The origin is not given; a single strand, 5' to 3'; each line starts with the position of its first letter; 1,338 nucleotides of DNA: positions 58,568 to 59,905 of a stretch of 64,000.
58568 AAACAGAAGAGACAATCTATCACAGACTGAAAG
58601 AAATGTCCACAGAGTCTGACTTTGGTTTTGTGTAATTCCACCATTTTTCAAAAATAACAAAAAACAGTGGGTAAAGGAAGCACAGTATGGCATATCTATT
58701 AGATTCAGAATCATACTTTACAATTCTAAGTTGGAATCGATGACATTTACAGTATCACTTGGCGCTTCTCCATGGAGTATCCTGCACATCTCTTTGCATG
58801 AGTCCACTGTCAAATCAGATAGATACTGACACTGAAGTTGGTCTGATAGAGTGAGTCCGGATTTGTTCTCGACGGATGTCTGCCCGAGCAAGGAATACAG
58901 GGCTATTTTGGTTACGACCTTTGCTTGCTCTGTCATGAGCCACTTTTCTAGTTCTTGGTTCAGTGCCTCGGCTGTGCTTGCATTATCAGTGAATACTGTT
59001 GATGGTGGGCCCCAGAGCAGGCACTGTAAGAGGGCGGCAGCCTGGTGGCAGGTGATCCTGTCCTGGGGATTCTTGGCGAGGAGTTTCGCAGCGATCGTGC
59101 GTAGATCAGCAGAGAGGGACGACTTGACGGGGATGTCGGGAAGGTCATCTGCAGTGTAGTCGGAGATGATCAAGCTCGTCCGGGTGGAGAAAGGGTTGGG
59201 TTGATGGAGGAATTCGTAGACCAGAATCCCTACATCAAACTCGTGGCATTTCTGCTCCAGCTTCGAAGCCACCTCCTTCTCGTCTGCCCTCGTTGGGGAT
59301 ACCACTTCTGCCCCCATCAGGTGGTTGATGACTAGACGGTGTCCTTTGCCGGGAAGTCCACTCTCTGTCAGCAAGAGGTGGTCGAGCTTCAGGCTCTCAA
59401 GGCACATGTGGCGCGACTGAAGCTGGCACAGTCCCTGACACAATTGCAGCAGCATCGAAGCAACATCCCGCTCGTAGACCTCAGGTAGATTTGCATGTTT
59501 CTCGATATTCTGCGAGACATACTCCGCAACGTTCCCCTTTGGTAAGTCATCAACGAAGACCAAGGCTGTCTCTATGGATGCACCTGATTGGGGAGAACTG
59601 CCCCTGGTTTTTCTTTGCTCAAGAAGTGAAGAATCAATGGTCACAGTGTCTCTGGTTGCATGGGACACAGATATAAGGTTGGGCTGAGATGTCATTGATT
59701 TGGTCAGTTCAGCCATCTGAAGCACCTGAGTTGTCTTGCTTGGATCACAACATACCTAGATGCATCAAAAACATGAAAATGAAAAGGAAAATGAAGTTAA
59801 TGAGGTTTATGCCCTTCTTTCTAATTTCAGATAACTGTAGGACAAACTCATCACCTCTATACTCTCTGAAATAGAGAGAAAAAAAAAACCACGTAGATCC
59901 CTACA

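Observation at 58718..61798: Pseudokinase gene with degenerate HRD and DFG motifs, a ~250-aa disordered N-terminus, and a ~100-aa C-terminal helical extension (PEAK1/PRAG1-like architecture)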

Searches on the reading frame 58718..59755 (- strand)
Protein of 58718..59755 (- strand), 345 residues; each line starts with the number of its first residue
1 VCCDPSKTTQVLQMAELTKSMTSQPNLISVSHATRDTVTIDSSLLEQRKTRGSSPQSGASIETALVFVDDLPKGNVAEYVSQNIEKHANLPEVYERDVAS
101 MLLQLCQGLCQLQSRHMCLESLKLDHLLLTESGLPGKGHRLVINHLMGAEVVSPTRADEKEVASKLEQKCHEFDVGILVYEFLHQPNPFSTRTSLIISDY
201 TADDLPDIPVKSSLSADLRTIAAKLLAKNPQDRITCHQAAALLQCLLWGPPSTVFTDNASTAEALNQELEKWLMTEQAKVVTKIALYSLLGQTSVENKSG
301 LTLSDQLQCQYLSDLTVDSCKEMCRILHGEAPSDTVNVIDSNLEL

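Call 3: search_solved_structures(query=window:58718-59725:-, max_evalue=1, show_alignments=3)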
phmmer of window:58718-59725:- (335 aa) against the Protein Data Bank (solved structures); distinct sequences matched with E-value up to 1: 69 (the best 60 are shown).
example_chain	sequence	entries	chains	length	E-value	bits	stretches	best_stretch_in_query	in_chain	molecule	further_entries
6bhc_A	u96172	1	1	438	3.3e-38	135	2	134-317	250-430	Pseudopodium-enriched atypical kinase 1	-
6ewx_A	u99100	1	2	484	2.2e-35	125.7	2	150-306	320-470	PEAK1-related kinase-activating pseudokinase 1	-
5ve6_A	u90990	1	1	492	2.5e-34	122.3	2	151-306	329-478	Tyrosine-protein kinase SgK223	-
6eqi_C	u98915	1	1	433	2.4e-09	40.3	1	159-273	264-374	Serine/threonine-protein kinase PINK1, putative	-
7t3x_A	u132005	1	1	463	2.5e-09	40.2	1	159-273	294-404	Serine/threonine-protein kinase PINK1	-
7t4m_A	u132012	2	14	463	2.5e-09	40.2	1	159-273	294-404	Serine/threonine-protein kinase PINK1, putative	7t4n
7t4k_A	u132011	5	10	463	2.6e-09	40.1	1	159-273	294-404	Serine/threonine-protein kinase PINK1, putative | Serine/threonine-protein kinase Pink1, mitochondrial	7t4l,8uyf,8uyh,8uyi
8uct_A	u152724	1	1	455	9.5e-08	35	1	158-271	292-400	Serine/threonine-protein kinase Pink1, mitochondrial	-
8udc_A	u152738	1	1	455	9.6e-08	35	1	158-271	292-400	Serine/threonine-protein kinase Pink1, mitochondrial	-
7mp8_A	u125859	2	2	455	2.4e-07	33.7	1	158-271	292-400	Serine/threonine-protein kinase PINK1, mitochondrial-like Protein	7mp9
5oat_A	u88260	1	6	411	3.3e-07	33.2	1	159-271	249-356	Serine/threonine-protein kinase PINK1, mitochondrial-like Protein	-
5yj9_D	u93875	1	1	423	3.3e-07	33.2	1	159-271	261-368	Serine/threonine-protein kinase PINK1, mitochondrial-like Protein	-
6fdy_U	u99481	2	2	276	0.00045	22.9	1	100-226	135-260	Serine/threonine-protein kinase ULK3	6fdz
3orm_A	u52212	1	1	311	0.00059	22.5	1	153-235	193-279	Serine/threonine protein kinase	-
3f69_A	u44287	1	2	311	0.0006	22.5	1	153-235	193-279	Serine/threonine-protein kinase pknB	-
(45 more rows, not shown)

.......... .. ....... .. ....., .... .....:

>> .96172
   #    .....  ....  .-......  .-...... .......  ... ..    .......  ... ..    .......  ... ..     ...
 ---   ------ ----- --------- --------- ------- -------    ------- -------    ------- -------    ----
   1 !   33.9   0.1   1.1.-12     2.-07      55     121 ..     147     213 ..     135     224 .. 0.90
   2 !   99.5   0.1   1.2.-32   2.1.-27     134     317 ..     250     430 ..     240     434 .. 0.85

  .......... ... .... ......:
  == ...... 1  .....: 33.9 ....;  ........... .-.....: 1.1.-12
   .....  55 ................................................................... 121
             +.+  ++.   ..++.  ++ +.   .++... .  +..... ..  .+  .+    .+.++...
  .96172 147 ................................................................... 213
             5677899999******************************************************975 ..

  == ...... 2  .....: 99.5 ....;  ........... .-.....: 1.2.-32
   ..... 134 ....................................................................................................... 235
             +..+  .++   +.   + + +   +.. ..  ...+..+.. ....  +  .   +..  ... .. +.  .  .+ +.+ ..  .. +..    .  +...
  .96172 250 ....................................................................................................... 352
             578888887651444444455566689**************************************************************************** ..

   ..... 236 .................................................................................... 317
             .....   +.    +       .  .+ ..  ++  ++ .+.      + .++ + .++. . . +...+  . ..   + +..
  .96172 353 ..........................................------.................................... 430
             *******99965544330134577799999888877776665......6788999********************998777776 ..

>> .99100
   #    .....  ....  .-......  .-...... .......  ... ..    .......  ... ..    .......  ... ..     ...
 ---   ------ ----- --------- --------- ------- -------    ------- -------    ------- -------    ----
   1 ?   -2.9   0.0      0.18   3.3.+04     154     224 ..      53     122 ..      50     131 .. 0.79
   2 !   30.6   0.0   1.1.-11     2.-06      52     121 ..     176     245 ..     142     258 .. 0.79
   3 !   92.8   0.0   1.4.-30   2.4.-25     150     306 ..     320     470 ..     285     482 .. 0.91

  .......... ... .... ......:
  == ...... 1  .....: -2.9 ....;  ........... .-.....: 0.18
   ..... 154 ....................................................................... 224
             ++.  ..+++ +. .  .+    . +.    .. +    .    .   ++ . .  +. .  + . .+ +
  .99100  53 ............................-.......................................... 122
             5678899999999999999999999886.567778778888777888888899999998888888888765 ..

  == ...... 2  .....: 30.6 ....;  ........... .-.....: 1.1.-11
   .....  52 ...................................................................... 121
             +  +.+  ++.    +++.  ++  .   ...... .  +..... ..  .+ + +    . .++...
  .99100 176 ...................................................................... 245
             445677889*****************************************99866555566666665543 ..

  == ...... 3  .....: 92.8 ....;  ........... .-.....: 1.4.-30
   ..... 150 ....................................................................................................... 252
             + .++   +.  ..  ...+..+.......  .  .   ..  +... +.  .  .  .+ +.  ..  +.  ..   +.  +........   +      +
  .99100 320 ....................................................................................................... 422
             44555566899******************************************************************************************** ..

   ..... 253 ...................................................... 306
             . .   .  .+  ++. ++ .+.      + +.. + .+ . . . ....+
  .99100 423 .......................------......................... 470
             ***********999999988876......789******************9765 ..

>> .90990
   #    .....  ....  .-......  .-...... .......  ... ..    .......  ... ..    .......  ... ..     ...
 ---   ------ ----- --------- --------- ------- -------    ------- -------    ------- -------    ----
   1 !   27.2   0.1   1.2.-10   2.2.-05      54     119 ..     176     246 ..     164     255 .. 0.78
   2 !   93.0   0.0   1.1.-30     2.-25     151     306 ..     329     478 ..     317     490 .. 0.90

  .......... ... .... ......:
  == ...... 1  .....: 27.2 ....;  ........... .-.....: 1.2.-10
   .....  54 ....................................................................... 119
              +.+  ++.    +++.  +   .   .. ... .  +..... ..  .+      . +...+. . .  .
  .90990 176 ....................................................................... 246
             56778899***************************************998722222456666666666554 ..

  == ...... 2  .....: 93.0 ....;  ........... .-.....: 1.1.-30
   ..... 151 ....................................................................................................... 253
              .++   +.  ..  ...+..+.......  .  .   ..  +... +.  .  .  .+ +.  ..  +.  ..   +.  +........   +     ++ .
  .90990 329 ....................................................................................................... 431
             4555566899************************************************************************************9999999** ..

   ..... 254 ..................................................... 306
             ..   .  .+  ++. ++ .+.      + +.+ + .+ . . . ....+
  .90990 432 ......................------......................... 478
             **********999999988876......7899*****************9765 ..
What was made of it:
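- The relatives in the PINK1 family are active kinases (call 3).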

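Call 4: search_protein_families(library=pfam, proteins=[window:58718-59725:-], max_evalue=1)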
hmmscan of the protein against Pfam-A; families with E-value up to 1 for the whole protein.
window:58718-59725:- (335 aa): 1 family
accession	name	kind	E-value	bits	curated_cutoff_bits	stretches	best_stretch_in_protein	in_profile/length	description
PF00069.31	Pkinase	-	1.7e-06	28.1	31.7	1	85-230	97-258/263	Protein kinase domain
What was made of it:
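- On PEAK / NKF3 pseudokinases: Pfam Pkinase scores only 28.1 bits, below its 31.7 cut-off, as expected for a divergent pseudokinase (call 4).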

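Call 6: find_homologous_proteins(query=window:58718-59725:-)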
Query window:58718-59725:- (335 aa): 2 proteins with E <= 0.001 among 2152 candidates.
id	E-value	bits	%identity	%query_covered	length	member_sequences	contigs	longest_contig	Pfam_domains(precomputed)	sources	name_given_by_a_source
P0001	6.2e-138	477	66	100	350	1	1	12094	-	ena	-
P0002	6.5e-61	224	45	82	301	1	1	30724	PF00069.32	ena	-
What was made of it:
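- Tried and rejected: First homologue search: find_homologous_proteins returned only two metagenome ORFs (call 6).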

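Call 8: find_encoding_contigs(protein=P0001, flank=10000)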
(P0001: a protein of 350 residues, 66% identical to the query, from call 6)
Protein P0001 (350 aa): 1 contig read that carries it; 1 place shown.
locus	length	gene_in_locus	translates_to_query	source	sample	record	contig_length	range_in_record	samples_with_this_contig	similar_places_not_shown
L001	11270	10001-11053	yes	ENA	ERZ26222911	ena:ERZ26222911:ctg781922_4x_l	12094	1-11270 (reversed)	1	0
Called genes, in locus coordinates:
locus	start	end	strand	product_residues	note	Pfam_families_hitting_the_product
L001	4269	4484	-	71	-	-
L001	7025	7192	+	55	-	-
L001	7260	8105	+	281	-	-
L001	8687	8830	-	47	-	-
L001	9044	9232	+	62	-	-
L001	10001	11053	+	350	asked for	-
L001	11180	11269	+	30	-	?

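Call 9: find_encoding_contigs(protein=P0002, flank=10000)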
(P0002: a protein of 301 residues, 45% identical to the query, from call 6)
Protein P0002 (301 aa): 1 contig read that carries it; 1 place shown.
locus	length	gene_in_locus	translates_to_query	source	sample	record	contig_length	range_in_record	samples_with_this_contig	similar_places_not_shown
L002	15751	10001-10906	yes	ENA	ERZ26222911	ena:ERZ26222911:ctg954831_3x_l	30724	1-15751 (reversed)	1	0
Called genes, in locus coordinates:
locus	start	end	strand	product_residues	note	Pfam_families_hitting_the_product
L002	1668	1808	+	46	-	-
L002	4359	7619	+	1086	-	-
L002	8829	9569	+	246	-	-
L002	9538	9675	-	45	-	-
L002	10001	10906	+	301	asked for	PF00069:Pkinase (weak)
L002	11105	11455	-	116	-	-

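Call 14: search_solved_structures(query=P0002, max_evalue=0.01, show_alignments=1)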
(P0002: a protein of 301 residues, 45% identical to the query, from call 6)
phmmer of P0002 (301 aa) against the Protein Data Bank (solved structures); distinct sequences matched with E-value up to 0.01: 25.
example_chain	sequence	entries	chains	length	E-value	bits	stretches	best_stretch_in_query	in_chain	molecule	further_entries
5ve6_A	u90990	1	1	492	6.4e-40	140.3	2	147-300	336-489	Tyrosine-protein kinase SgK223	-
6ewx_A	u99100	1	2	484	1.5e-37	132.5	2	147-300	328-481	PEAK1-related kinase-activating pseudokinase 1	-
6bhc_A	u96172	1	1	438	4.2e-34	121.2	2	146-294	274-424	Pseudopodium-enriched atypical kinase 1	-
8udc_A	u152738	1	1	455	1.1e-08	37.7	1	150-231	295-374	Serine/threonine-protein kinase Pink1, mitochondrial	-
8uct_A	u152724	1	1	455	1.2e-08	37.6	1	150-231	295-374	Serine/threonine-protein kinase Pink1, mitochondrial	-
7t3x_A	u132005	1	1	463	2e-08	36.9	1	58-249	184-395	Serine/threonine-protein kinase PINK1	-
7mp8_A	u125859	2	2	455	2.2e-08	36.7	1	150-231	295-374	Serine/threonine-protein kinase PINK1, mitochondrial-like Protein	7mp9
6eqi_C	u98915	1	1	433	2.3e-08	36.7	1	58-249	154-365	Serine/threonine-protein kinase PINK1, putative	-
7t4m_A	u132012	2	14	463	2.6e-08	36.5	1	58-249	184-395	Serine/threonine-protein kinase PINK1, putative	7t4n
7t4k_A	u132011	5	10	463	2.8e-08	36.4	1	58-249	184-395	Serine/threonine-protein kinase PINK1, putative | Serine/threonine-protein kinase Pink1, mitochondrial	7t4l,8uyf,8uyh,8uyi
5oat_A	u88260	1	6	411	2.8e-08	36.4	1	72-231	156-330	Serine/threonine-protein kinase PINK1, mitochondrial-like Protein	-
5yj9_D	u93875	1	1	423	3.4e-08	36.1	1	72-231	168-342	Serine/threonine-protein kinase PINK1, mitochondrial-like Protein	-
9kox_C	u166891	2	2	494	1.4e-06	30.8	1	149-259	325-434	Serine/threonine-protein kinase PINK1, mitochondrial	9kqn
9kmr_C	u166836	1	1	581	2.4e-06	30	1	149-258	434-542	Serine/threonine-protein kinase PINK1, mitochondrial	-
9eih_A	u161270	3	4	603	2.6e-06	30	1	149-259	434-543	Serine/threonine-protein kinase PINK1, mitochondrial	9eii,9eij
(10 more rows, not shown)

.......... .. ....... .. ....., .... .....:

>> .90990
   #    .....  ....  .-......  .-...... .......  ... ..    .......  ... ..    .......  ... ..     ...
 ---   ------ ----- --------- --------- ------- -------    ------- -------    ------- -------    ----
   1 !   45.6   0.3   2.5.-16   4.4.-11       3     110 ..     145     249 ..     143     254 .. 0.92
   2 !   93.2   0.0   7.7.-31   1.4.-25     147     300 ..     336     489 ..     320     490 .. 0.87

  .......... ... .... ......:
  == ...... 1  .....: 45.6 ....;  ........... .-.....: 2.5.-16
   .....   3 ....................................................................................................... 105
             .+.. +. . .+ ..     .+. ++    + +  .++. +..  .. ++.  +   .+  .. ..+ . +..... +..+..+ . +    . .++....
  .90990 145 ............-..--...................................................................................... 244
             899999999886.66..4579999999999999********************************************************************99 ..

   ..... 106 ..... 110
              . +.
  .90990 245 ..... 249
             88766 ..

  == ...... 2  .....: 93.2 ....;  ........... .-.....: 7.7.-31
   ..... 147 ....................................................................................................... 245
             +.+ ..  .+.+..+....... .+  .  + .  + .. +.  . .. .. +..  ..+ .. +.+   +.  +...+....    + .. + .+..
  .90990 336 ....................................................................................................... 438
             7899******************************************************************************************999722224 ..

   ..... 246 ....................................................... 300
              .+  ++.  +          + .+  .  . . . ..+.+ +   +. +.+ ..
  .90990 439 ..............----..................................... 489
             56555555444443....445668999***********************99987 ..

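Call 27: search_protein_representatives(protein=window:58718-59755:-)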
Query: 345 residues. Proteins with E-value up to 0.001 (for the whole library): 118; up to 1e-10: 64; up to 1e-30: 16. The best 118 are listed.
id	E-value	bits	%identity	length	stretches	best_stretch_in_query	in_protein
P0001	9.2e-145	498.3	67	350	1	1-344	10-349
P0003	2.4e-138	477.2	68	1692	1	1-345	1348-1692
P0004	2.3e-62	227.6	42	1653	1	3-328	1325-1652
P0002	2.3e-61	224.3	47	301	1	53-328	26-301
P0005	9.8e-53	196.0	38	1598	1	21-327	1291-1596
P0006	9.0e-51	189.5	37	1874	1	1-328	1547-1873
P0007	4.5e-46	174.1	38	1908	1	6-328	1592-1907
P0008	5.2e-42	160.7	38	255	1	77-328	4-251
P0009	5.5e-40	154.1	35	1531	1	2-323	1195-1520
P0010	1.3e-38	149.6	38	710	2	155-329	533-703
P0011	4.5e-36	141.2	38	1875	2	162-337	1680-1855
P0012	5.7e-35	137.6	37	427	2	162-331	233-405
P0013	5.0e-34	134.5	35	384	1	10-288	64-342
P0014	3.1e-32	128.6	40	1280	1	39-314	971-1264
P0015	5.4e-32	127.8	37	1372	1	39-314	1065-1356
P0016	1.5e-31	126.4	36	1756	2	159-327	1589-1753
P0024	5.6e-28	114.6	38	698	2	148-320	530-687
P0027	1.5e-27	113.2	35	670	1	64-320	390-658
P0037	2.1e-24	102.9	35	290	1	64-324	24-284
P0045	1.6e-23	100.0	36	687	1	65-328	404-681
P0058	9.9e-17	77.7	31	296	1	52-328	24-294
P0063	9.5e-12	61.3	29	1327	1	52-321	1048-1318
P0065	1.4e-10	57.5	28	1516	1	61-320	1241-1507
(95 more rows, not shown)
